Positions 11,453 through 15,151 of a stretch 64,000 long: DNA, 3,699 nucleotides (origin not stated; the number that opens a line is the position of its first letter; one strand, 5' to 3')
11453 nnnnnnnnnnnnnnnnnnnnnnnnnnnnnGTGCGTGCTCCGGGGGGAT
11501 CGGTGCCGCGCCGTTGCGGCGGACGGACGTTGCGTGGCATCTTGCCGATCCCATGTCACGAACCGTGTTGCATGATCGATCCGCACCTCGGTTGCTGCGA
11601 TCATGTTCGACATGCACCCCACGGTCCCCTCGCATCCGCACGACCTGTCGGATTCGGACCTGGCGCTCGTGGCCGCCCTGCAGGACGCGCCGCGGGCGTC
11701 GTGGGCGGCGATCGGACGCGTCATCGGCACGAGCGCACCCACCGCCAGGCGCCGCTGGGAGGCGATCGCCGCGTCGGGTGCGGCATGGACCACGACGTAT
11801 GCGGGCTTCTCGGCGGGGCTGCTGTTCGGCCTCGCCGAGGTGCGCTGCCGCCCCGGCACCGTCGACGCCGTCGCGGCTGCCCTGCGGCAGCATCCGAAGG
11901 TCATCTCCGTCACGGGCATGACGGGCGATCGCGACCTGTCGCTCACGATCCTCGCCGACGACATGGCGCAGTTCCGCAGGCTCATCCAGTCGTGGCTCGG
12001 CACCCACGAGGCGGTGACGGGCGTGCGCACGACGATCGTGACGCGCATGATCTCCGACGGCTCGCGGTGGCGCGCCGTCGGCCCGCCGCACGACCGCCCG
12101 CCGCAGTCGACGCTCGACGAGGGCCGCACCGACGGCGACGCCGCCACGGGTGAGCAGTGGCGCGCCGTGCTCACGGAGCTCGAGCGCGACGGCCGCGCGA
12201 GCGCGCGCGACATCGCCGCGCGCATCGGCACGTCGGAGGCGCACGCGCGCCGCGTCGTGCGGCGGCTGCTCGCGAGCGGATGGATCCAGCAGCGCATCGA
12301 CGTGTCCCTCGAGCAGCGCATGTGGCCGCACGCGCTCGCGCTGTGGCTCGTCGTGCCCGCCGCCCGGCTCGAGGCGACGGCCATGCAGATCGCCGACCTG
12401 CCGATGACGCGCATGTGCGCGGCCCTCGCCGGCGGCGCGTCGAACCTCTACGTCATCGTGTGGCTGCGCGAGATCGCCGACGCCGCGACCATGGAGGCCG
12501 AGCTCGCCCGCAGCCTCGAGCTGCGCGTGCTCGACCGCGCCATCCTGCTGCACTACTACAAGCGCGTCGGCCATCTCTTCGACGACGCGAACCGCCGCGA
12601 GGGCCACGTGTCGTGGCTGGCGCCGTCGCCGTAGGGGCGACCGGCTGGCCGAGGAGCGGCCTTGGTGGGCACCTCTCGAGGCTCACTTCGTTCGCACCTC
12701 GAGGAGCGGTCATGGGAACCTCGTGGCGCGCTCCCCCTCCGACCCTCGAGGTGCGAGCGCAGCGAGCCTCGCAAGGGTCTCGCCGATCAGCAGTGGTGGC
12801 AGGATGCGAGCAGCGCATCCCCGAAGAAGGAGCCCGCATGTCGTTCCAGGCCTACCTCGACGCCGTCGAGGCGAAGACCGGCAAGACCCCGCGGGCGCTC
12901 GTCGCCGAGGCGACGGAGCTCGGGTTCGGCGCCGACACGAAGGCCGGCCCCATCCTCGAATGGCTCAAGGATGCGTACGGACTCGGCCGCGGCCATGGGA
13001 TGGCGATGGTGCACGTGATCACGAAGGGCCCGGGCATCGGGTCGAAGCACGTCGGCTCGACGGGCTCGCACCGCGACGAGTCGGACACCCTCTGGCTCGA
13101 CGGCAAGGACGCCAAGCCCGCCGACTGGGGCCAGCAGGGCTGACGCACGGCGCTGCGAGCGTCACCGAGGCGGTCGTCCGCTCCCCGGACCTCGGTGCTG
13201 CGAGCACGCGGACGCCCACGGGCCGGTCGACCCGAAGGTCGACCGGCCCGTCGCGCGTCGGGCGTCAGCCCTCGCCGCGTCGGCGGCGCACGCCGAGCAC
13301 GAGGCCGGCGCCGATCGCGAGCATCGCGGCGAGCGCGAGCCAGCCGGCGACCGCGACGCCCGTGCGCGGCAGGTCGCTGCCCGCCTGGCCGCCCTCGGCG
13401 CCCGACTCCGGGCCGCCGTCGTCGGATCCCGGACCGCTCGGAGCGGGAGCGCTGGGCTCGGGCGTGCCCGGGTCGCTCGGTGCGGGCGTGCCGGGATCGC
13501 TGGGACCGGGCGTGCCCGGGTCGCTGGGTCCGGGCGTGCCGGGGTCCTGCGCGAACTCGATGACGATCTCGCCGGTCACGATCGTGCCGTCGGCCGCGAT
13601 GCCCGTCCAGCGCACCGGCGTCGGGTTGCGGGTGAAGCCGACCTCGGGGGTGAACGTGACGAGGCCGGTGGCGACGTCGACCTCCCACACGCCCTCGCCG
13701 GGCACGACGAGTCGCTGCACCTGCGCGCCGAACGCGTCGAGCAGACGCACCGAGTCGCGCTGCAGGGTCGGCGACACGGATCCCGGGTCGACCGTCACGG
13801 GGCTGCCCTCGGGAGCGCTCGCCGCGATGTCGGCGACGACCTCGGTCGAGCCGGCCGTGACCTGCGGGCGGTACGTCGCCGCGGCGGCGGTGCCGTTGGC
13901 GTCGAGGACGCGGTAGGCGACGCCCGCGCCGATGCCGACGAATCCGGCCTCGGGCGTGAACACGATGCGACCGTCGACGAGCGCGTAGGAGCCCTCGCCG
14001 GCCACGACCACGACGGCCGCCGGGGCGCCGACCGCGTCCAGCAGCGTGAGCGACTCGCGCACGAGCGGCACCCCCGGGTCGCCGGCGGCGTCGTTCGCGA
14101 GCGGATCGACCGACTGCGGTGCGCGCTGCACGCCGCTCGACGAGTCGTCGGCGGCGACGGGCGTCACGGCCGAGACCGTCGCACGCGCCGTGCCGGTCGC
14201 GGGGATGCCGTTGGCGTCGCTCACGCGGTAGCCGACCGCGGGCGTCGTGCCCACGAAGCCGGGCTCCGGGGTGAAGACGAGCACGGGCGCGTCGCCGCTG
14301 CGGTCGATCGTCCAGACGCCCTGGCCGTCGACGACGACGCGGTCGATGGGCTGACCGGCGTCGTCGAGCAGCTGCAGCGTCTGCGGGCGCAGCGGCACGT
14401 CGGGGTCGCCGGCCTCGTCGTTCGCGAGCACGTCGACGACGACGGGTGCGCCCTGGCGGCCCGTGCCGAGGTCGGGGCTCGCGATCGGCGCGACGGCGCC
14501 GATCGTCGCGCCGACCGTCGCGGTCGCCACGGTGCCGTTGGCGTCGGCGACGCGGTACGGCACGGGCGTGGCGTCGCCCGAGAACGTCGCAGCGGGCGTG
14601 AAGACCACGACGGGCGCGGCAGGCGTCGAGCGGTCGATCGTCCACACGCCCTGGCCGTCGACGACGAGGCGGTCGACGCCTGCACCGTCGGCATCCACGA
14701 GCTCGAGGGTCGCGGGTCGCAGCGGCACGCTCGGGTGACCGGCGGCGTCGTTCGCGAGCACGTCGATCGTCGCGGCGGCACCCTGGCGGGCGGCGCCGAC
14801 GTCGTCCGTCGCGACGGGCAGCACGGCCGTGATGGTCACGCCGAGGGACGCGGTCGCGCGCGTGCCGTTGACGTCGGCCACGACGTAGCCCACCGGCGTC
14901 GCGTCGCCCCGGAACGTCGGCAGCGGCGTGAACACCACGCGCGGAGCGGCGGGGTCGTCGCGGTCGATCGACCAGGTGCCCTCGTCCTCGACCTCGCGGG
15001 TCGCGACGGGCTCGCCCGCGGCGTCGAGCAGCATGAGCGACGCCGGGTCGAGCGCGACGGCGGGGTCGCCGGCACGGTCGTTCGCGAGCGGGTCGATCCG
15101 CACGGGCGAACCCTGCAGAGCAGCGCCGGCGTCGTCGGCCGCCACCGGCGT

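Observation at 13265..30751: A 17.5 kb single gene for a 5,828-aa sortase-anchored surface protein built from about 50 tandem Ig-like repeats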

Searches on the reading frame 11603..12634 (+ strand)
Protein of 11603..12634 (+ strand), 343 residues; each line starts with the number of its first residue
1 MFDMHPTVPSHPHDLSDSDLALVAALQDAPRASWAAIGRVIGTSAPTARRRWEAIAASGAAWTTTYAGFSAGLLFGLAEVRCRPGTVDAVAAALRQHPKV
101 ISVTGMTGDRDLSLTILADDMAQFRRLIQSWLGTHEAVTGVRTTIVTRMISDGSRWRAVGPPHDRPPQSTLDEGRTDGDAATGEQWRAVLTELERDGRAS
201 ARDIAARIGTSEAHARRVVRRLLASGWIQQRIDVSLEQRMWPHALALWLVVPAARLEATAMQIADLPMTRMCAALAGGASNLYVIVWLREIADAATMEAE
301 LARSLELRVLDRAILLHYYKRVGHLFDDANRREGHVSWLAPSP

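Call 16: search_protein_families(library=pfam, proteins=[window:11603-12634:+], max_evalue=0.001)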
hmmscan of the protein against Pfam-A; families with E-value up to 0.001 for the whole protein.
window:11603-12634:+ (343 aa): 6 families
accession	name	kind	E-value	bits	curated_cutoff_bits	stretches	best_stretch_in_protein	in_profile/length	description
PF01037.27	AsnC_trans_reg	-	3.1e-14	53.1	25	1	79-148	2-72/73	Lrp/AsnC ligand binding domain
PF13404.12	HTH_AsnC-type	-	5.8e-14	52.1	27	2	17-53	3-39/42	AsnC-type helix-turn-helix domain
PF13412.12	HTH_24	-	8.3e-14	51.3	21.9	1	187-229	6-48/48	Winged helix-turn-helix DNA-binding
PF12802.13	MarR_2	-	4e-07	30.5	27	1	186-231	7-53/61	MarR family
PF01047.28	MarR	-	3.2e-06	27.4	24.6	1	189-233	8-52/59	MarR family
PF09339.16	HTH_IclR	-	3.5e-05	23.9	22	1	194-230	13-50/52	IclR helix-turn-helix domain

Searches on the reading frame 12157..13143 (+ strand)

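Call 16: search_protein_families(library=pfam, proteins=[window:12157-13143:+], max_evalue=0.001)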
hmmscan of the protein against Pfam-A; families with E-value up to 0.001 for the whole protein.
window:12157-13143:+ (328 aa): 1 family
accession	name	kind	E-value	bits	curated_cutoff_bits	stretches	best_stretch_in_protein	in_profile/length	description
PF14117.11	DUF4287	-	1.6e-19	70.1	27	1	229-289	1-59/60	Domain of unknown function (DUF4287)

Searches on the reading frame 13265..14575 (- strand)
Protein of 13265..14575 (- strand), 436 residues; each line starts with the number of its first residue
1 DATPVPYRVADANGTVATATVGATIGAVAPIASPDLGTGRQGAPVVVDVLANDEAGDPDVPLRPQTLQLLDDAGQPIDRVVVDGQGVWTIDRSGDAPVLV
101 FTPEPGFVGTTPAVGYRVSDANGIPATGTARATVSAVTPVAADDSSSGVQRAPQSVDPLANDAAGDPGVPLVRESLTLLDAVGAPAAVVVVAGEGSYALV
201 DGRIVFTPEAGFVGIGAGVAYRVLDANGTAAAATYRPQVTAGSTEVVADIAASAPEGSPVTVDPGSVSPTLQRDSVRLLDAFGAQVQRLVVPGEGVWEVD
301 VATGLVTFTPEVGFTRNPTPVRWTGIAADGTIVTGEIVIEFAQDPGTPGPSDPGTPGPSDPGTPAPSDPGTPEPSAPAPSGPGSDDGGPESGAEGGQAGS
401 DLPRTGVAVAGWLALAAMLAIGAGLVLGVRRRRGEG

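Call 24: find_homologous_proteins(query=window:13265-14575:-, max_evalue=1e-10)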
Query window:13265-14575:- (436 aa): 172 proteins with E <= 1e-10 among 8000 candidates; the best 120 are listed.
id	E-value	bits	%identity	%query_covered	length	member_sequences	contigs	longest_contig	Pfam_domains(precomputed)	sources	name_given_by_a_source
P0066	1.2e-154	534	47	80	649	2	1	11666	PF17963.8,PF17892.8,PF19076.7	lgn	-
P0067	7.1e-110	386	39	72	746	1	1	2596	PF17963.8,PF17892.8,PF02494.23,PF17803.8,PF19076.7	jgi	jgi:CshA-type fibril repeat protein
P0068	3.7e-108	381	47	78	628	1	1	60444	PF17963.8,PF17892.8,PF19076.7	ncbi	-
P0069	1.7e-97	346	47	78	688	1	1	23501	PF17963.8,PF17892.8,PF19076.7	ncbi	-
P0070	7.5e-97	343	53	79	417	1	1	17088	PF17963.8,PF17892.8,PF19076.7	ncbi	ncbi:MAG: Ig-like domain-containing protein, partial [Dermatophilaceae bacterium]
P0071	3.7e-85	305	43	100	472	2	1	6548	PF17963.8,PF17892.8,PF19076.7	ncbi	-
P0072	7.2e-78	281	37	77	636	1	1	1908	PF17963.8,PF17892.8,PF02494.23,PF17803.8,PF03413.26,PF19076.7,PF13115.12,PF00630.26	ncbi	ncbi:MAG: Ig-like domain-containing protein, partial [Angustibacter sp.]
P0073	8.5e-76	274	48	64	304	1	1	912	PF17963.8,PF17892.8,PF19076.7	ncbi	ncbi:hypothetical protein GUY44_04540, partial [Pimelobacter simplex]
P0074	4.3e-74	268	47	72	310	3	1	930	PF17963.8,PF17892.8,PF19076.7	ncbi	ncbi:hypothetical protein GUY44_19635, partial [Pimelobacter simplex]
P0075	1.7e-67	247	39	56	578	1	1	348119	PF17963.8,PF17892.8,PF17803.8,PF19076.7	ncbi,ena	-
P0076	1.6e-66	243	36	80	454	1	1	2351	PF17963.8,PF17892.8,PF17803.8,PF19076.7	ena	-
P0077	2.9e-65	239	50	69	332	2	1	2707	PF17963.8,PF17892.8,PF19076.7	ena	-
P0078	2.4e-64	236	33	70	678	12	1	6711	PF17963.8,PF14382.13,PF17892.8,PF18877.7,PF19076.7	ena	-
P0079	4.1e-63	232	30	83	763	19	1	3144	PF21992.3,PF23141.2,PF17963.8,PF17892.8,PF19076.7,PF18175.7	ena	-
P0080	3.8e-62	229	36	79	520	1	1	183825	PF17963.8,PF17892.8,PF17803.8,PF19076.7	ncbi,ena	-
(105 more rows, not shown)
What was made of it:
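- The repeats hit authentic S. gordonii CshA fragments at about 33% identity, E 1e-49 (call 24).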

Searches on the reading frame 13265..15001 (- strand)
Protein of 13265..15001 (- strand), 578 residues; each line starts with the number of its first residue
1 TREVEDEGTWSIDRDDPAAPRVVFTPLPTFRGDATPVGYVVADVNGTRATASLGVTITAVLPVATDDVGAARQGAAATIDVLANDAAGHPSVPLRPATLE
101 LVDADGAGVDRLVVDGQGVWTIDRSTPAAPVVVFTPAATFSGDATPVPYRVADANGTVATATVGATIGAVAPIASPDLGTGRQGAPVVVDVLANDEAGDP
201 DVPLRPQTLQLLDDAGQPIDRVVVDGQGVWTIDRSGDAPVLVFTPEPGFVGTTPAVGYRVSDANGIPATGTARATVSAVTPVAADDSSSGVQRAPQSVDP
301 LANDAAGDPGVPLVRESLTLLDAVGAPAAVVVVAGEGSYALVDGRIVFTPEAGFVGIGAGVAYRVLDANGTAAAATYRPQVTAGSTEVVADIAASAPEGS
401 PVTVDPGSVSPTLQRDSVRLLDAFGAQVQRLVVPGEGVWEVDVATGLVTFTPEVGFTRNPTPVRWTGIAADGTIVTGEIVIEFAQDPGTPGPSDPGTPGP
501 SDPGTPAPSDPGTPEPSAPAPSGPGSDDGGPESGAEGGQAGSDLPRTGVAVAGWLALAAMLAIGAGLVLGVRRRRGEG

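Call 5: search_protein_families(library=pfam, proteins=[window:13265-15001:-], max_evalue=0.01)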
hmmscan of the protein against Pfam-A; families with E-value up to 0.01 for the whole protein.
window:13265-15001:- (578 aa): 5 families
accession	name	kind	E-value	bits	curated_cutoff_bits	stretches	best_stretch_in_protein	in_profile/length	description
PF19076.6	CshA_repeat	-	1.4e-76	254.2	27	5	279-381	2-103/103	Surface adhesin CshA repetitive domain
PF17963.7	Big_9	-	5.4e-26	91.8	23.6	3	171-273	3-87/89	Bacterial Ig domain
PF17892.7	Cadherin_5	-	1.2e-11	44.7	26.5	1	131-167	62-97/98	Cadherin-like domain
PF17803.7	Cadherin_4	-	1.3e-05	26.1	25.1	0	49-87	1-41/71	Bacterial cadherin-like domain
PF00746.26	Gram_pos_anchor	-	0.00072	19.9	20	1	542-577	7-42/43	LPXTG cell wall anchor motif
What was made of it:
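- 13265..13372 (-): Cell-wall sorting signal: LPRTG, a 23-residue hydrophobic segment, then an RRRRGEG tail and the stop codon. Pfam Gram_pos_anchor: 19.9 bits against a cut-off of 20, so just below (call 5).
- On CshA/CshB-family fibrillar adhesin: Pfam PF00746 scores 19.9 against 20, which is marginal (call 5).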

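Call 6: search_protein_families(library=ncbifam, proteins=[window:13265-15001:-], max_evalue=0.01)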
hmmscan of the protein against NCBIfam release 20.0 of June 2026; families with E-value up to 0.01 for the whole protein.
window:13265-15001:- (578 aa): 5 families
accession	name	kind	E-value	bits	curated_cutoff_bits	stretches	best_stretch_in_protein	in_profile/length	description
TIGR04225.1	CshA_fibril_rpt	repeat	7e-66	219.6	60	5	279-381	1-104/104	fibrillar adhesin CshA-type repeat protein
NF012211.1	tand_rpt_95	domain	1e-12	47.8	90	1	130-171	48-88/98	tandem-95 repeat protein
TIGR01167.1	LPXTG_anchor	domain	0.00039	21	15.9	1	544-575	2-33/34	LPXTG cell wall anchor domain-containing protein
NF058582.1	Microco_LAVTG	domain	0.005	16.9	27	1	543-575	1-33/34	LAVTG motif-containing sortase-dependent surface protein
NF045619.1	adhes_GNV_Cterm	subfamily_domain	0.0098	15.1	180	1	39-169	183-309/458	BapA/Bap/LapF family large adhesin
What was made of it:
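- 13265..13372 (-): NCBIfam TIGR01167: 21.0 bits against a cut-off of 15.9 (call 6).
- On CshA/CshB-family fibrillar adhesin: TIGR01167 scores 21.0 against 15.9 (call 6).
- On Tandem-95 repeat protein (NF012211): Matches cover only part of the model, and the score is always far below TIGR04225 (call 6).
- The CshA-specific models score 2.5 to 4 times higher on the same residues (calls 5, 6).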
